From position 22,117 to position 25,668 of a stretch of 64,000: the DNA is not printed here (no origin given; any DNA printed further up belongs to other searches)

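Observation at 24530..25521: Unassigned C-terminal region of the helicase: HxK-containing module plus terminal Cys/His cluster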

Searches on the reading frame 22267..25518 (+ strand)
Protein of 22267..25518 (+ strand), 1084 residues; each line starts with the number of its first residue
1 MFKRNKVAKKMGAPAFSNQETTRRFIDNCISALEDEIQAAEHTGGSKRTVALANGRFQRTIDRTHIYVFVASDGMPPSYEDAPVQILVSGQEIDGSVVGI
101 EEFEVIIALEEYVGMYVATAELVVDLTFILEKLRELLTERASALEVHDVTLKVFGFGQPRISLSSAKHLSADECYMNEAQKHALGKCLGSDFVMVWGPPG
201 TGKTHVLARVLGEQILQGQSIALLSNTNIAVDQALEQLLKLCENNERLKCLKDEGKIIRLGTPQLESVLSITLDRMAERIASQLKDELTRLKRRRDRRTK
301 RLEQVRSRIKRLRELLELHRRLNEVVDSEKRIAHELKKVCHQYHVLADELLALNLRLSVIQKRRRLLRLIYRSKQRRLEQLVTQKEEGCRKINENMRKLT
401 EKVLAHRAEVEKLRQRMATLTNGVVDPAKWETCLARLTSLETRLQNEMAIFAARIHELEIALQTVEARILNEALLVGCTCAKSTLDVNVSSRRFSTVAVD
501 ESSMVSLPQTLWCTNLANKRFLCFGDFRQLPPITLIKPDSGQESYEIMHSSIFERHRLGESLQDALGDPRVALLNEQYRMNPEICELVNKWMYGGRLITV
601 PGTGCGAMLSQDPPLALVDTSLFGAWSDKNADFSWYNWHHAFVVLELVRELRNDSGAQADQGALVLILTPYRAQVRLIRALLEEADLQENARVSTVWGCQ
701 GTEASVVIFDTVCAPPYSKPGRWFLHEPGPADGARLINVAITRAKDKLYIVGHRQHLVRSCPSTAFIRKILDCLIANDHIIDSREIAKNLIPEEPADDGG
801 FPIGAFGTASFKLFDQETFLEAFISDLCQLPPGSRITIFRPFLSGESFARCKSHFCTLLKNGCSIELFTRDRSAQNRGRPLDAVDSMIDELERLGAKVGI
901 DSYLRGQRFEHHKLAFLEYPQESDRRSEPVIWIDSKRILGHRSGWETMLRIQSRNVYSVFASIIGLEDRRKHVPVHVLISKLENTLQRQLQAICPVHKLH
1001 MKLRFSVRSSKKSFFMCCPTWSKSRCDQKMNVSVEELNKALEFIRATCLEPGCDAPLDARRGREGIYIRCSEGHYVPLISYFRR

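Call 6: search_protein_families(library=pfam, proteins=[window:22267-25518:+], max_evalue=1)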
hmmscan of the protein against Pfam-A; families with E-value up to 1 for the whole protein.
window:22267-25518:+ (1084 aa): 25 families
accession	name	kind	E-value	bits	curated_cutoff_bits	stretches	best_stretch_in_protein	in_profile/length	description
PF13087.12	AAA_12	-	8.7e-33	114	27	1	560-754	13-194/195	AAA domain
PF13086.12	AAA_11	-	1e-28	101.2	27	1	176-535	2-255/257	AAA domain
PF13604.12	AAA_30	-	5e-10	39.9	27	2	176-236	2-64/191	AAA domain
PF13245.12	AAA_19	-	1.7e-09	38.4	25.1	2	180-354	1-103/134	AAA domain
PF00580.27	UvrD-helicase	-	3.3e-08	34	23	1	176-529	1-250/271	UvrD/REP helicase N-terminal domain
PF13191.12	AAA_16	-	2.3e-05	25.4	32.6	1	191-294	25-126/167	AAA ATPase domain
PF13538.12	UvrD_C_2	-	0.00011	22.4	27.4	1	691-751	2-52/52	UvrD-like helicase C-terminal domain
PF01443.25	Viral_helicase1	-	0.00012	22.4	21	0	687-751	173-227/228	Viral superfamily 1 RNA helicase core domain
PF04851.21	ResIII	-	0.001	19.4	22.5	1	176-252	4-89/164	Type III restriction enzyme, res subunit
PF00270.35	DEAD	-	0.0031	17.7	26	1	178-250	2-78/167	DEAD/DEAH box helicase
PF13401.12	AAA_22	-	0.0052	17.5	27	1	191-254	6-33/130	AAA domain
PF00004.35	AAA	-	0.02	15.8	21.2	1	193-241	1-52/131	ATPase family associated with various cellular activities (AAA)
PF03131.22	bZIP_Maf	-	0.021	15.8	22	1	268-347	6-85/92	bZIP Maf transcription factor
PF05496.18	RuvB_N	-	0.057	13.6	27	1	190-240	33-80/159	Holliday junction DNA helicase RuvB P-loop domain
PF09848.15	SLFN-g3_helicase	-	0.059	13.1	24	1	192-312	3-114/354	Schlafen group 3, DNA/RNA helicase domain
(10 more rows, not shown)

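Call 7: search_protein_families(library=ncbifam, proteins=[window:22267-25518:+], max_evalue=1)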
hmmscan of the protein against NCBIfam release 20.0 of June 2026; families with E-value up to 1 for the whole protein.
window:22267-25518:+ (1084 aa): 13 families
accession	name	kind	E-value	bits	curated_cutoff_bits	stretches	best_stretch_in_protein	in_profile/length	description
TIGR00376.1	TIGR00376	hypoth_equivalog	8.8e-54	183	348.9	2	368-757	237-614/639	IGHMBP2 family helicase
NF040671.1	PLuB_AAA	exception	1e-27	96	999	2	440-758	903-1236/1256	PLuB system helicase-like protein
TIGR01447.1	recD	equivalog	5.6e-08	31.8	310.15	2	132-215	123-188/597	exodeoxyribonuclease V subunit alpha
TIGR01448.2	helicase_RecD2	equivalog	6.4e-08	31.2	500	1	173-224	314-365/713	SF1B family DNA helicase RecD2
TIGR02168.1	SMC_prok_B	equivalog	0.002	15.9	567.35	1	281-426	730-879/1181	chromosome segregation protein SMC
TIGR03420.1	DnaA_homol_Hda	equivalog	0.0025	17.4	194.8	1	189-230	37-78/226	DnaA regulatory inactivator Hda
TIGR02169.1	SMC_prok_A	equivalog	0.02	12.5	729.4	1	273-469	677-871/1165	chromosome segregation protein SMC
TIGR02785.1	addA_Gpos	equivalog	0.043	11.6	707.65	1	733-755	859-881/1234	helicase-exonuclease AddAB subunit AddA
NF004827.0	PRK06183.1-1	equivalog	0.11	10.9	966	1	372-420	228-277/554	bifunctional 3-(3-hydroxy-phenyl)propionate/3-hydroxycinnamic acid hydroxylase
NF033928.1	alph_xenorhab_A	subfamily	0.21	10.8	125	1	224-327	76-172/339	alpha-xenorhabdolysin family binary toxin subunit A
NF043058.1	T4SS_LegC2C7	subfamily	0.42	9.5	350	1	274-421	166-311/348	LegC2/C7 family Dot/Icm T4SS effector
TIGR04211.1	SH3_and_anchor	equivalog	0.77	9.3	65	1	372-479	65-172/198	TIGR04211 family SH3 domain-containing protein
NF045487.1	ASRP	equivalog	0.98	7.9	300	0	283-459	153-344/593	archaea-specific SMC-related protein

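Call 8: search_protein_families(library=padloc, proteins=[window:22267-25518:+], max_evalue=1)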
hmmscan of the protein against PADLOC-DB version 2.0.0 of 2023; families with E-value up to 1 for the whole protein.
window:22267-25518:+ (1084 aa): 29 families (the best 25 are shown)
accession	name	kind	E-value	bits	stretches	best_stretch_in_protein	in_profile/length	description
PDLC03920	MkoA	-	2.2e-61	206.4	1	170-773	608-1096/1112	-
PDLC03921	MkoA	-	1.2e-40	137.1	1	169-758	1020-1571/1607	-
PDLC03924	MkoC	-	4.3e-32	109.2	2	571-899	770-1074/1136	-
PDLC02895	DpdJ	-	3.8e-09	31.9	2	663-754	369-454/2112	DpdJ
PDLC05065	PDC-S68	-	2.2e-08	30.4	2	489-533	699-745/1221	-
PDLC01734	typeIV_RecD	-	3.9e-07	26.7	2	166-233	330-397/763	RecD_0_IVD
PDLC04140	mad8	-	2.6e-05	21.9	1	191-361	28-162/314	mads_8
PDLC05064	PDC-S68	-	4.7e-05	19.3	2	489-537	774-828/1273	-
PDLC03802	RTasHel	-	0.00011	19.2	1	193-244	21-75/675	DRT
PDLC00580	JetC3|JetC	-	0.00039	16.8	1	239-424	217-398/1068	DUF3584 domain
PDLC01148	RecD_like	-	0.00044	16.6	2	496-533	406-445/719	RecD/Tra ATPase fused to N-terminal HHH domain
PDLC05066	PDC-S68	-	0.00044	16.4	2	491-534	675-722/1202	-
PDLC03859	LmuB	-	0.00045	17.5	1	267-466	269-462/611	-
PDLC05035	PDC-S53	-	0.00049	16.3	1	177-233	496-551/900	-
PDLC00127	GajB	-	0.00057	16.5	1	176-248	9-82/594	UrvD helicase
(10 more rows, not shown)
